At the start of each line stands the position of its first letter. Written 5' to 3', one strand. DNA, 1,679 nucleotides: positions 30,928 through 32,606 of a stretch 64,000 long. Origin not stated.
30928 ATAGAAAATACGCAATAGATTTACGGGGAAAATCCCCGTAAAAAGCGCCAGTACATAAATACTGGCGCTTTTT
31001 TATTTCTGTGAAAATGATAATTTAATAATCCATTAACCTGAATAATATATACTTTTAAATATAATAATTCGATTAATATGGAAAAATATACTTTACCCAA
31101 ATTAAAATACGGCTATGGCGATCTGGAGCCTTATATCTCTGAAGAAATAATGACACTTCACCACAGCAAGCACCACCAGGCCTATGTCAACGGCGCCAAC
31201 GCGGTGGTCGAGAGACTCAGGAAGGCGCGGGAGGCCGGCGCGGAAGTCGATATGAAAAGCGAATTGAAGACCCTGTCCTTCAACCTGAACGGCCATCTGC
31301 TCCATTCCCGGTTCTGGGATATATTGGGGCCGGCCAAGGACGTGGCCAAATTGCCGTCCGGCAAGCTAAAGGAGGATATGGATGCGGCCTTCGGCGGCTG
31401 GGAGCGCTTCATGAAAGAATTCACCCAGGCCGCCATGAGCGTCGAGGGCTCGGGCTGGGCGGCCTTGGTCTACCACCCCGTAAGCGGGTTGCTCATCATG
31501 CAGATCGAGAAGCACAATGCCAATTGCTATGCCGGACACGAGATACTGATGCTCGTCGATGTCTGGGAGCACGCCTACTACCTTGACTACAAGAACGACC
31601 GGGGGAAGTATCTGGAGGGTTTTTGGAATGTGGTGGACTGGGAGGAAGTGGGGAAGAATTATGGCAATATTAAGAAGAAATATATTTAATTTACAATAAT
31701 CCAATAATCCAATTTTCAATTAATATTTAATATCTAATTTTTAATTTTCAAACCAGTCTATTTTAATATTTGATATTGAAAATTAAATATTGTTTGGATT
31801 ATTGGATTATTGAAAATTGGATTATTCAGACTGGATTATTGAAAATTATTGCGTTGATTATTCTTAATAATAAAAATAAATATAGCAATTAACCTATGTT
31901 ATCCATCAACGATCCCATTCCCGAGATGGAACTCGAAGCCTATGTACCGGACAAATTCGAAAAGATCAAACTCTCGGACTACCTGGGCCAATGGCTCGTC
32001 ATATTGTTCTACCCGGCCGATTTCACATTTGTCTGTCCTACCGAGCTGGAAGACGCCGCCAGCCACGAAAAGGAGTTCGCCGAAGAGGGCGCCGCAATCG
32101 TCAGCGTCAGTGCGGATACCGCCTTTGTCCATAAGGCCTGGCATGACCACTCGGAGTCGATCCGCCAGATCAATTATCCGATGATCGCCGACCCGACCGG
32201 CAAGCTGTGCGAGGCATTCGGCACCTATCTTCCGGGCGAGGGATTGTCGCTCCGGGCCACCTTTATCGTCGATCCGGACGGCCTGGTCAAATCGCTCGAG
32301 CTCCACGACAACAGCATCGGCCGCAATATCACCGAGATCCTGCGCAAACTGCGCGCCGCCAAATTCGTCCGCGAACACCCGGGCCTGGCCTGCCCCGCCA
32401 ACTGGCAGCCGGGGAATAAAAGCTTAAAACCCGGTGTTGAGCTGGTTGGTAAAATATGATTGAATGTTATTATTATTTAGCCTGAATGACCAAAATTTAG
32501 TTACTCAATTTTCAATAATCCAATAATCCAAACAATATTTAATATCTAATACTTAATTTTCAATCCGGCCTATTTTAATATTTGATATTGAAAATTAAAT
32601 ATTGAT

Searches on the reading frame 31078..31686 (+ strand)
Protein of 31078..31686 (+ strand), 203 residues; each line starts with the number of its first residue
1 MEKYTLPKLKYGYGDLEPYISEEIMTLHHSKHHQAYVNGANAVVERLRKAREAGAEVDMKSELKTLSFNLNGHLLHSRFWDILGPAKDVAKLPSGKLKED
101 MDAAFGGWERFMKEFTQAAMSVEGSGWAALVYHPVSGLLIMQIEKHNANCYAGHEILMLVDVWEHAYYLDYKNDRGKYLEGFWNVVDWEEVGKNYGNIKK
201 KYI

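Call 84: search_protein_families(library=pfam, proteins=[window:31078-31686:+], max_evalue=0.001)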
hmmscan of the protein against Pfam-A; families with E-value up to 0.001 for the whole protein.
window:31078-31686:+ (203 aa): 2 families
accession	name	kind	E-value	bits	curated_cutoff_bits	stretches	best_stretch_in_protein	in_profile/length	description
PF02777.23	Sod_Fe_C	-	5.2e-34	116.8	20.9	1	93-193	1-101/102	Iron/manganese superoxide dismutases, C-terminal domain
PF00081.27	Sod_Fe_N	-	4.2e-29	101.3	27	1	3-83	1-81/82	Iron/manganese superoxide dismutases, alpha-hairpin domain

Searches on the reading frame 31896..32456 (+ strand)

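Call 84: search_protein_families(library=pfam, proteins=[window:31896-32456:+], max_evalue=0.001)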
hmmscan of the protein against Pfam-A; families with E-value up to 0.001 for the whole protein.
window:31896-32456:+ (187 aa): 3 families
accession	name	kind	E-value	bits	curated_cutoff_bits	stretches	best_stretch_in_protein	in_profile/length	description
PF00578.27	AhpC-TSA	-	3.5e-36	124.3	26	1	4-132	1-122/124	AhpC/TSA family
PF08534.16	Redoxin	-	2.4e-16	60.3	26.6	1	5-141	3-138/148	Redoxin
PF10417.14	1-cysPrx_C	-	2.9e-06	27.6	21.1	1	155-179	2-29/41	C-terminal domain of 1-Cys peroxiredoxin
